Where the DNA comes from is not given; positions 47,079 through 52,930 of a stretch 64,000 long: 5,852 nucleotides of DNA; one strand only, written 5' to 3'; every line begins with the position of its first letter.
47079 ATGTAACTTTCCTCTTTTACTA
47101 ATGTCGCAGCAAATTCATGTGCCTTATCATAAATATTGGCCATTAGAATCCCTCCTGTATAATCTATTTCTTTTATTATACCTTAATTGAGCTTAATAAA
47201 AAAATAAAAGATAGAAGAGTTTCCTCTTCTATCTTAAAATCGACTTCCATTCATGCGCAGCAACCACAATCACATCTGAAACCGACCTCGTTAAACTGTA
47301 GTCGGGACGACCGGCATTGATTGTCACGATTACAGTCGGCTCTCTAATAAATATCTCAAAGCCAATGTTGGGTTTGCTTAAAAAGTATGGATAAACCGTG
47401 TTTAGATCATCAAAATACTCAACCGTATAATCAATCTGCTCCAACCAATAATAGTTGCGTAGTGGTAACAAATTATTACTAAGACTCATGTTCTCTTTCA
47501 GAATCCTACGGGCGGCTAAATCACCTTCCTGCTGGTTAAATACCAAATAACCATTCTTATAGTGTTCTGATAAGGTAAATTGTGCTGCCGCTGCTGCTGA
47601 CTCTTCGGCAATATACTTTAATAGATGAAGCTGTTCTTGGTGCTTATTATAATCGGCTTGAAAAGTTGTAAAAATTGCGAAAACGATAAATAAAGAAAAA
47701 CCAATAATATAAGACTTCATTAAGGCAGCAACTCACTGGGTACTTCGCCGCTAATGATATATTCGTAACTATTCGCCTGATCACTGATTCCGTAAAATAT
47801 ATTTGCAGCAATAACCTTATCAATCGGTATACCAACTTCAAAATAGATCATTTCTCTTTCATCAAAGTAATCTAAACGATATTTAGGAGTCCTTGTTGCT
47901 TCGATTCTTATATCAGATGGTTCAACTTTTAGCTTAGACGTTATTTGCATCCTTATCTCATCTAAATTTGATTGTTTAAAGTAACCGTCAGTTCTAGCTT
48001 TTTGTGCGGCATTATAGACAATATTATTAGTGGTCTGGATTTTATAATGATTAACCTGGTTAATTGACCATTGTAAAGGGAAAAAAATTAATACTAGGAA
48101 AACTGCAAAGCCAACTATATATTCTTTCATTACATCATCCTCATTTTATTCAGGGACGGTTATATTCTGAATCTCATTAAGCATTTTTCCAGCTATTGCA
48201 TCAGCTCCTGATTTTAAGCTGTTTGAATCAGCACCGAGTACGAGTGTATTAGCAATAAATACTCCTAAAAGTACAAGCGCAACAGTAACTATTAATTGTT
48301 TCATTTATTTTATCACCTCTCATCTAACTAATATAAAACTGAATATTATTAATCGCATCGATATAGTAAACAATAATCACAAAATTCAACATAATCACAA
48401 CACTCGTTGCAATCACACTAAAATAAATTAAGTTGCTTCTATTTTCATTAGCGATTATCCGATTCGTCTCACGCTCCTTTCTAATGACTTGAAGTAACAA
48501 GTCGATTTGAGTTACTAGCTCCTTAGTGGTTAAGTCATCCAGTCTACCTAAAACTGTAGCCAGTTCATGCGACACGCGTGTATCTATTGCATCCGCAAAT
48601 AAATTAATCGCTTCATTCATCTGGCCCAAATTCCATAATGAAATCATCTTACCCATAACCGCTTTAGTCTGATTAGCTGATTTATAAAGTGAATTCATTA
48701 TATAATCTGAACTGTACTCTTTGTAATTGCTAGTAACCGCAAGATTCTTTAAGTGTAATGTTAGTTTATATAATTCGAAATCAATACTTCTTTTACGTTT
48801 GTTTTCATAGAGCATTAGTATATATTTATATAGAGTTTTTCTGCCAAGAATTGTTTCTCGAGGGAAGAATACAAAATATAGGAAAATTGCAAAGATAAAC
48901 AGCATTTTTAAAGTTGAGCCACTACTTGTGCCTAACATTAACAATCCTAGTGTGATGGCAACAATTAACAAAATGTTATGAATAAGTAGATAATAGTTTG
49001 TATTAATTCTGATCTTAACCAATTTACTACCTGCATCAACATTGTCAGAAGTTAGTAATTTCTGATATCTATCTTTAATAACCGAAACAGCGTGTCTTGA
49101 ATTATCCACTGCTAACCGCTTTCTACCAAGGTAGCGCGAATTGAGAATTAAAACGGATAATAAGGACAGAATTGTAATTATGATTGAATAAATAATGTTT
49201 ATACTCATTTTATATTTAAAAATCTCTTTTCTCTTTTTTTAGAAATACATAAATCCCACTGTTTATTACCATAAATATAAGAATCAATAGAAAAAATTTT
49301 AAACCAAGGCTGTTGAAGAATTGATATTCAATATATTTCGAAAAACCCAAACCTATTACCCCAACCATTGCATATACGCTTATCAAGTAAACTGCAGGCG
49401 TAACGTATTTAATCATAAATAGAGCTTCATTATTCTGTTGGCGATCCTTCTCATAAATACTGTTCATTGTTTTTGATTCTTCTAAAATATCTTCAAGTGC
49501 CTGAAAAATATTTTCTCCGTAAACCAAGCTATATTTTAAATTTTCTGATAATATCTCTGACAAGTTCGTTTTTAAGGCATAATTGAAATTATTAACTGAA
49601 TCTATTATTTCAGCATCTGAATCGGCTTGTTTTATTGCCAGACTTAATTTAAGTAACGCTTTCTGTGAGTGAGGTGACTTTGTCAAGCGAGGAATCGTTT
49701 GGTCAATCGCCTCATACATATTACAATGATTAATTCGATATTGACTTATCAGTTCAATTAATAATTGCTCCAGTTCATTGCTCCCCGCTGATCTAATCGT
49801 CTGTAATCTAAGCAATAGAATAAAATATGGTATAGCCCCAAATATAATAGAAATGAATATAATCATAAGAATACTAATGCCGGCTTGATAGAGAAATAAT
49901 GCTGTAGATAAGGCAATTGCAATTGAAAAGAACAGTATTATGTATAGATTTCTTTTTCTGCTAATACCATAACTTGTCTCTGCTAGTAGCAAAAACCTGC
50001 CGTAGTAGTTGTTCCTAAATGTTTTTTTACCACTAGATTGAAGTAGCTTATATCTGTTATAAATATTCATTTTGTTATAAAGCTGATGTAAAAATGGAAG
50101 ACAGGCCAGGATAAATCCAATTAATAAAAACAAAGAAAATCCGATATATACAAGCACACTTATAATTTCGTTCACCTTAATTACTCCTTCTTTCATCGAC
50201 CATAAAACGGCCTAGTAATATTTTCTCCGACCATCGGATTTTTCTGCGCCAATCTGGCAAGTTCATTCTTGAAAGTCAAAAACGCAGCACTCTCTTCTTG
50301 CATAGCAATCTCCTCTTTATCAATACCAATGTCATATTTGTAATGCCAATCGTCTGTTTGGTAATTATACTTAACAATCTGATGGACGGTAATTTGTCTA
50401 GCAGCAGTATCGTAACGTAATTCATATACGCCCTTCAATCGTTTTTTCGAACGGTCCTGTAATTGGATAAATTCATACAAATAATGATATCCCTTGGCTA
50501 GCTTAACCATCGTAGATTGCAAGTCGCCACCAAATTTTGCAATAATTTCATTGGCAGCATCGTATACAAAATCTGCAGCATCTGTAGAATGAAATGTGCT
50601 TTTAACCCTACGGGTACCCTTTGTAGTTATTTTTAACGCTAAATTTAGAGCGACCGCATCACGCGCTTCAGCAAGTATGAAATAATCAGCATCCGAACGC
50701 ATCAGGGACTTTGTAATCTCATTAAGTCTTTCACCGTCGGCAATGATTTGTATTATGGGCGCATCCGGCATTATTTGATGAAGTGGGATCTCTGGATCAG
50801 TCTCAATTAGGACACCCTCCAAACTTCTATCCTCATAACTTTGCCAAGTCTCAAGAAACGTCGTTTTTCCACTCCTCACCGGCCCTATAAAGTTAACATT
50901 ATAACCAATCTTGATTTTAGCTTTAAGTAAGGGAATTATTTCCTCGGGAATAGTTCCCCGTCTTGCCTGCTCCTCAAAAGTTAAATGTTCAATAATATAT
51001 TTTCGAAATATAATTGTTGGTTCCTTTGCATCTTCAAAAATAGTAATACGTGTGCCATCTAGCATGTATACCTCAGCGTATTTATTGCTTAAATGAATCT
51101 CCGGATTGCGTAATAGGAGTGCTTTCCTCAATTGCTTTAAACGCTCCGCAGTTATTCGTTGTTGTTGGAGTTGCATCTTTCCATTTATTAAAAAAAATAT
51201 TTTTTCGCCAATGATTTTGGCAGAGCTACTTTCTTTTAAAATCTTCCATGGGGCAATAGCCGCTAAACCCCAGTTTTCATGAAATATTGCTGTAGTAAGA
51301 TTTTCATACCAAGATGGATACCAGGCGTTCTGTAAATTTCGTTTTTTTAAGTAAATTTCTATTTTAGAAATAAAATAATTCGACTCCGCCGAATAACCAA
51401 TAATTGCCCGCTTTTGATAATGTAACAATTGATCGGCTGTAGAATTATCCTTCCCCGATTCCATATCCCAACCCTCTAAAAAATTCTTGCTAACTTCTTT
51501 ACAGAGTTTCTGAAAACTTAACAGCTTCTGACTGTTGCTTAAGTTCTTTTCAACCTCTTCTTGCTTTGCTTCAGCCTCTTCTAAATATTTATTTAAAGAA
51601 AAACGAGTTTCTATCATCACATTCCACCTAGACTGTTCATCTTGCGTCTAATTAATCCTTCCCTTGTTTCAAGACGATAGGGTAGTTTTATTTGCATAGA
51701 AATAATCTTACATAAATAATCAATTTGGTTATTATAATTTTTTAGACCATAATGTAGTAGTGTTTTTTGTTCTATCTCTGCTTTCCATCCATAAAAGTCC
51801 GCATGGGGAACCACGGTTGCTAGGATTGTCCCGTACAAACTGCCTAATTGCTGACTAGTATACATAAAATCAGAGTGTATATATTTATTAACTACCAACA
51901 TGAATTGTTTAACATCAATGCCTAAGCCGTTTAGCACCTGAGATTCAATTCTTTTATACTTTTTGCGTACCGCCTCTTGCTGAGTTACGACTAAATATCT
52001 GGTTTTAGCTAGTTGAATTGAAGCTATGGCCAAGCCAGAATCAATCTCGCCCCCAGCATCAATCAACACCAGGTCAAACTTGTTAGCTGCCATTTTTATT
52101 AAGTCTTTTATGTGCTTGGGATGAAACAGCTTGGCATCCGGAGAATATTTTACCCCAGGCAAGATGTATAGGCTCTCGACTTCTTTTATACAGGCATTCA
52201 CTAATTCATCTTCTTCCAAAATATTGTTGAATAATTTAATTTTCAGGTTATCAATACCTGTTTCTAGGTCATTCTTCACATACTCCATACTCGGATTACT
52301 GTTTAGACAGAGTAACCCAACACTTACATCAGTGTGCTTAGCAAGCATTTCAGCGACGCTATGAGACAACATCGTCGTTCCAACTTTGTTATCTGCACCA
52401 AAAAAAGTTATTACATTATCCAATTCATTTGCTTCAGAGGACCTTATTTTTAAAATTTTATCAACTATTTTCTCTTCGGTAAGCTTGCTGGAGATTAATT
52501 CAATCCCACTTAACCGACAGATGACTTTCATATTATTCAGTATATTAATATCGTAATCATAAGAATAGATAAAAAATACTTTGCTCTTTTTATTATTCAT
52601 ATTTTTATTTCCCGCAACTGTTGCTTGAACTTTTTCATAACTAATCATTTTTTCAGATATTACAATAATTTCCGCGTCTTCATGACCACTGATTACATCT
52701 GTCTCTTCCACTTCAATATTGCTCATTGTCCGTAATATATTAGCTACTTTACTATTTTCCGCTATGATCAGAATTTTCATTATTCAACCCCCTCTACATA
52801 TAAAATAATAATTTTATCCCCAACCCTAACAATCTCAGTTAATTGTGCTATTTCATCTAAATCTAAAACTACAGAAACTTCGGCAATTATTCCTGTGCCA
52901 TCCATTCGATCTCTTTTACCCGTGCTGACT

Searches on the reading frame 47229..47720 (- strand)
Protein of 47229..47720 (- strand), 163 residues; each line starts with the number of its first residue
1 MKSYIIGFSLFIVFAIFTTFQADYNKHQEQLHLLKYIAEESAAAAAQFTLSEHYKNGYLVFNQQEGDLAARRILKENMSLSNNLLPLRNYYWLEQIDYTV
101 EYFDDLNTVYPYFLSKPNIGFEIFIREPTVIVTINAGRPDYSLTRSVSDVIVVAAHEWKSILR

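Call 5: search_protein_families(library=pfam, proteins=[window:47229-47720:-], max_evalue=0.1)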
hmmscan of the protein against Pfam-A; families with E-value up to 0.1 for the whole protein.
window:47229-47720:- (163 aa): 0 families
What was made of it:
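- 47229..48130 (-): Two proteins with hydrophobic N-termini (136 and 163 aa), minor-pilin/TadE-like candidates. No Pfam hit (call 5).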

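Call 6: search_protein_families(library=ncbifam, proteins=[window:47229-47720:-], max_evalue=0.1)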
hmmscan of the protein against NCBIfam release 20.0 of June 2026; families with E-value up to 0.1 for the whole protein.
window:47229-47720:- (163 aa): 0 families

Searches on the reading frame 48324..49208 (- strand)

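Call 5: search_protein_families(library=pfam, proteins=[window:48324-49208:-], max_evalue=0.1)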
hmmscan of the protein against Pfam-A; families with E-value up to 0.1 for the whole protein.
window:48324-49208:- (294 aa): 1 family
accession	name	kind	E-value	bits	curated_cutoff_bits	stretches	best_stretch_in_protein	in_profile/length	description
PF22379.2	MCM10_OB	-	0.054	13.7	27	1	171-241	48-123/130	MCM10 OB-fold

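Call 6: search_protein_families(library=ncbifam, proteins=[window:48324-49208:-], max_evalue=0.1)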
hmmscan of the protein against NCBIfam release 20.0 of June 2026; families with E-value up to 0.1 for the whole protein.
window:48324-49208:- (294 aa): 0 families

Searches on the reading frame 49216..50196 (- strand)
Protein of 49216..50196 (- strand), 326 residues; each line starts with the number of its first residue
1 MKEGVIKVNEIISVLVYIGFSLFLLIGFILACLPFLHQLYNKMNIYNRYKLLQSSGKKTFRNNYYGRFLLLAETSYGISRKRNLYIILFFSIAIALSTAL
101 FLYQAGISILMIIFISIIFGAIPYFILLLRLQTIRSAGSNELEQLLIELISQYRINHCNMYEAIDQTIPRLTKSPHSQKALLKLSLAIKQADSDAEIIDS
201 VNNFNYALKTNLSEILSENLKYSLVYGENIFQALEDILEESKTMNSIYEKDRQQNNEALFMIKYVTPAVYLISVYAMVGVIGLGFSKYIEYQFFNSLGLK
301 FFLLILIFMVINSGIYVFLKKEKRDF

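Call 5: search_protein_families(library=pfam, proteins=[window:49216-50196:-], max_evalue=0.1)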
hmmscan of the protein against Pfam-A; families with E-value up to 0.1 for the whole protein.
window:49216-50196:- (326 aa): 0 families

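Call 6: search_protein_families(library=ncbifam, proteins=[window:49216-50196:-], max_evalue=0.1)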
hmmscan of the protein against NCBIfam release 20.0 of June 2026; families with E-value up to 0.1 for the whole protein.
window:49216-50196:- (326 aa): 1 family
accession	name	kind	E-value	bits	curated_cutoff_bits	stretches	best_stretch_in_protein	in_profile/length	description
NF033227.0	Fur_reg_FbpB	equivalog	0.036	14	60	1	236-257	19-41/43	Fur-regulated basic protein FbpB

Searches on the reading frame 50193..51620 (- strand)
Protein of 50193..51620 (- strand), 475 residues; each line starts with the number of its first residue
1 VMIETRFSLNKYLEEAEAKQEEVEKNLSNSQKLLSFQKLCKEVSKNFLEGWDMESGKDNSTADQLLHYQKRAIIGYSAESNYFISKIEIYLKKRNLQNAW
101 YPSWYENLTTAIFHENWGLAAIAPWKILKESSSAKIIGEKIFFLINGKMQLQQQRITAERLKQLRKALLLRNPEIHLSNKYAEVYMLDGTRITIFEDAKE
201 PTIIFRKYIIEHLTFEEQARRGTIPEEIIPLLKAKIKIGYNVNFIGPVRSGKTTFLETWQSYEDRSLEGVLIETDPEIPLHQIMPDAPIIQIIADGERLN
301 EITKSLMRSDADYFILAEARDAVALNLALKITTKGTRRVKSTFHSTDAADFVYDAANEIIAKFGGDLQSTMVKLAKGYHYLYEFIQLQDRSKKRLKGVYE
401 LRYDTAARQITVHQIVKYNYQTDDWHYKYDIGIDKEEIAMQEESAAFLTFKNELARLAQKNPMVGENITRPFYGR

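Call 5: search_protein_families(library=pfam, proteins=[window:50193-51620:-], max_evalue=0.1)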
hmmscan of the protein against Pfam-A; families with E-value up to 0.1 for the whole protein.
window:50193-51620:- (475 aa): 2 families
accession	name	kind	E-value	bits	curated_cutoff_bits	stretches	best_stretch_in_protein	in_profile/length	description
PF00437.27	T2SSE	-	7e-06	25.4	24.9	1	244-352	147-252/370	Type II/IV secretion system protein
PF23648.1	DUF7147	-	0.0048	17.9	27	1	369-425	3-59/125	Domain of unknown function (DUF7147)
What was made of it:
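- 50193..51620 (-): ATPase 2: divergent T2SSE-family ATPase (475 aa) with an intact Walker A (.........). T2SSE E=7e-6 (call 5).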

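Call 6: search_protein_families(library=ncbifam, proteins=[window:50193-51620:-], max_evalue=0.1)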
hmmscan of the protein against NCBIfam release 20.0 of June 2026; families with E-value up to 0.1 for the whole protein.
window:50193-51620:- (475 aa): 11 families
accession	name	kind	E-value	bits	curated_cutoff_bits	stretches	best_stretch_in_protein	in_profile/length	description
NF041000.1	ATPase_ComGA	equivalog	4.8e-05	22.5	300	1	243-352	132-239/267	competence type IV pilus ATPase ComGA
NF058587.1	archaellum_moto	equivalog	5.1e-05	22.2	550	1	175-360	207-398/527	archaellum flagellar ATPase motor FlaI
TIGR01420.1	pilT_fam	subfamily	5.3e-05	22.6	319.1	1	153-364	46-244/343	PilT/PilU family type 4a pilus ATPase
NF053534.1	T4PilAsmATPsTfpB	equivalog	0.0011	17.5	850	1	245-350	342-444/584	type IV pilus assembly ATPase TfpB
TIGR02782.1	TrbB_P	equivalog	0.0013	18.1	304.55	1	200-372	97-268/303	P-type conjugative transfer ATPase TrbB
NF007755.0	PRK10436.1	equivalog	0.0013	17.4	617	1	245-351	225-328/465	type II secretion system protein GspE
NF010407.0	PRK13833.1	subfamily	0.003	17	499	1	200-349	105-253/323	conjugal transfer protein TrbB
NF010469.0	PRK13894.1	subfamily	0.008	15.5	508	1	187-348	95-257/320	conjugal transfer ATPase TrbB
TIGR02538.1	type_IV_pilB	equivalog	0.01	14.5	675.65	1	245-357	322-431/564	type IV-A pilus assembly ATPase PilB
TIGR03819.1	heli_sec_ATPase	hypoth_equivalog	0.012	14.8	373.15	1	201-281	140-221/340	TadA family conjugal transfer-associated ATPase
TIGR02788.1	VirB11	equivalog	0.051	12.6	249.95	1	228-349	133-256/308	P-type DNA transfer ATPase VirB11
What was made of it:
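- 50193..51620 (-): Weak ComGA, FlaI and PilT hits (call 6).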

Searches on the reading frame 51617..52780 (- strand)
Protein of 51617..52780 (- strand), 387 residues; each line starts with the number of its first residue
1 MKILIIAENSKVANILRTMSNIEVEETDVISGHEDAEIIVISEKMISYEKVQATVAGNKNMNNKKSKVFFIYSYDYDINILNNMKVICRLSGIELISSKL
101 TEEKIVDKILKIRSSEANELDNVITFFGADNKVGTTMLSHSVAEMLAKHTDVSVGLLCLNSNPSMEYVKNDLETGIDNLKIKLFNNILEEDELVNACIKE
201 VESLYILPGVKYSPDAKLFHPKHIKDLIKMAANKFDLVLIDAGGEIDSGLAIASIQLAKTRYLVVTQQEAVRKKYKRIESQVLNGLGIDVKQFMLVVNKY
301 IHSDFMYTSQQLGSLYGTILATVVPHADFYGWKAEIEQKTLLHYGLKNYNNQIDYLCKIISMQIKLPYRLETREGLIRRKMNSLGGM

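Call 5: search_protein_families(library=pfam, proteins=[window:51617-52780:-], max_evalue=0.1)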
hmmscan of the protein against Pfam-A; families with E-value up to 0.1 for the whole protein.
window:51617-52780:- (387 aa): 0 families

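Call 6: search_protein_families(library=ncbifam, proteins=[window:51617-52780:-], max_evalue=0.1)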
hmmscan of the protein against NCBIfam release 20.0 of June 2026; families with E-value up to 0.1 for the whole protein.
window:51617-52780:- (387 aa): 5 families
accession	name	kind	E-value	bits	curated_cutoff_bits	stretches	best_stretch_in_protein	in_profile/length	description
TIGR01968.1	minD_bact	equivalog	1.5e-05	24.5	212.9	1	192-274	68-151/261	septum site-determining protein MinD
TIGR01969.1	minD_arch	subfamily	2.2e-05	23.7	201.75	1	133-325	12-195/251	cell division ATPase MinD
TIGR01007.1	eps_fam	subfamily_domain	0.0017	18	108.05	1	133-298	29-195/204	polysaccharide biosynthesis tyrosine autokinase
NF008079.0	PRK10818.1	equivalog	0.0071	15.7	508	1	131-259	12-137/270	septum site-determining protein MinD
NF047398.1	AAA_KGGVGR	domain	0.073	13.4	90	0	217-278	128-185/190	KGGVGR-motif variant AAA ATPase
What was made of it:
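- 51617..52780 (-): Second TadZ-like paralog (387 aa): N-terminal region proposed by eye to be receiver-like, plus a ParA-like domain with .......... MinD models E about 2e-5 (call 6).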

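Call 47: search_solved_structures(query=window:51620-52780:-, max_evalue=1, show_alignments=3)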
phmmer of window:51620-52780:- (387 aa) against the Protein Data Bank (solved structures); distinct sequences matched with E-value up to 1: 4.
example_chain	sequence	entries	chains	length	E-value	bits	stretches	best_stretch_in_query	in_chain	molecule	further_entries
1ion_A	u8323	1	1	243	0.00016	24.4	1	168-304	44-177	PROBABLE CELL DIVISION INHIBITOR MIND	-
1g3q_A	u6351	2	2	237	0.0005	22.8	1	170-309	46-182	CELL DIVISION INHIBITOR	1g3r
3q9l_A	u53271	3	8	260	0.44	13.1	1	171-259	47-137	Septum site-determining protein minD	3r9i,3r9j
3ea0_A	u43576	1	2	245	0.56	12.8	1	195-248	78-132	ATPase, ParA family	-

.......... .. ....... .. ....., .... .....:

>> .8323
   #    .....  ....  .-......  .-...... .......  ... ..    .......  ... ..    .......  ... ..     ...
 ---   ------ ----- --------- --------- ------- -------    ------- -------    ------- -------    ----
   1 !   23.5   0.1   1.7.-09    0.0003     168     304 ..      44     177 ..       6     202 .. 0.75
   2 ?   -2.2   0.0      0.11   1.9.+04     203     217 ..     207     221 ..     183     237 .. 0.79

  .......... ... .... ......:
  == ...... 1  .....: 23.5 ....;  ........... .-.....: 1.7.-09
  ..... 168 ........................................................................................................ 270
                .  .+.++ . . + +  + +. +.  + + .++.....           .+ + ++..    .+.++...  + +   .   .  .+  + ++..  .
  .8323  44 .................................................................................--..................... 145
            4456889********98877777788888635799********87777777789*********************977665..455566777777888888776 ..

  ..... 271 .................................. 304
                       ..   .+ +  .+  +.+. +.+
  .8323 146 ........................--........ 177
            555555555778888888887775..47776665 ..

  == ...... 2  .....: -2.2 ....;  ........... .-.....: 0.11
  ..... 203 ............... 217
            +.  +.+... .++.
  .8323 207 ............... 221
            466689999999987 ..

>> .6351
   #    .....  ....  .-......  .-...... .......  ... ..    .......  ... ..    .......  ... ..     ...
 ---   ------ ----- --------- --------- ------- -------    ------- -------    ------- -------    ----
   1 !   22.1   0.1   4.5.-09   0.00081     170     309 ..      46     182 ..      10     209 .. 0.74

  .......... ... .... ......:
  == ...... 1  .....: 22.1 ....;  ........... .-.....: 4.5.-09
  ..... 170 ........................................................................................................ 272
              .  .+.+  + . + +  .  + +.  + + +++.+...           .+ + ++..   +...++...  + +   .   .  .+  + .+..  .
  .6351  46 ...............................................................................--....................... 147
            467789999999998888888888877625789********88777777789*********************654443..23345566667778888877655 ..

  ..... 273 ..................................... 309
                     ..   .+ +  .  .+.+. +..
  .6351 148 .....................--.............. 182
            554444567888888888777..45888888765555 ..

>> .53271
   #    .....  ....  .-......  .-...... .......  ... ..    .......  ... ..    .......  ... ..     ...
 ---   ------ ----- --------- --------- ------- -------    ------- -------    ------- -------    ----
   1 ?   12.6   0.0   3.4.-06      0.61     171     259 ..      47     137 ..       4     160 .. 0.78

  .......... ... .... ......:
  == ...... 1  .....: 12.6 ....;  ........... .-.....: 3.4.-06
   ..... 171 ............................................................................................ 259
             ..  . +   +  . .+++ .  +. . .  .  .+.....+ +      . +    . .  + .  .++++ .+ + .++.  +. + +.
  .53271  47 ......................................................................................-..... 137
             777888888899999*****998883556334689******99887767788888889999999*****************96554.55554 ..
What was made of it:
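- Checked: The second ParA-like ORF with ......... is two genes downstream (51617..52780; MinD models E about 2e-5 in call 6; MinD PDB chains E=1.6e-4 in call 47).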
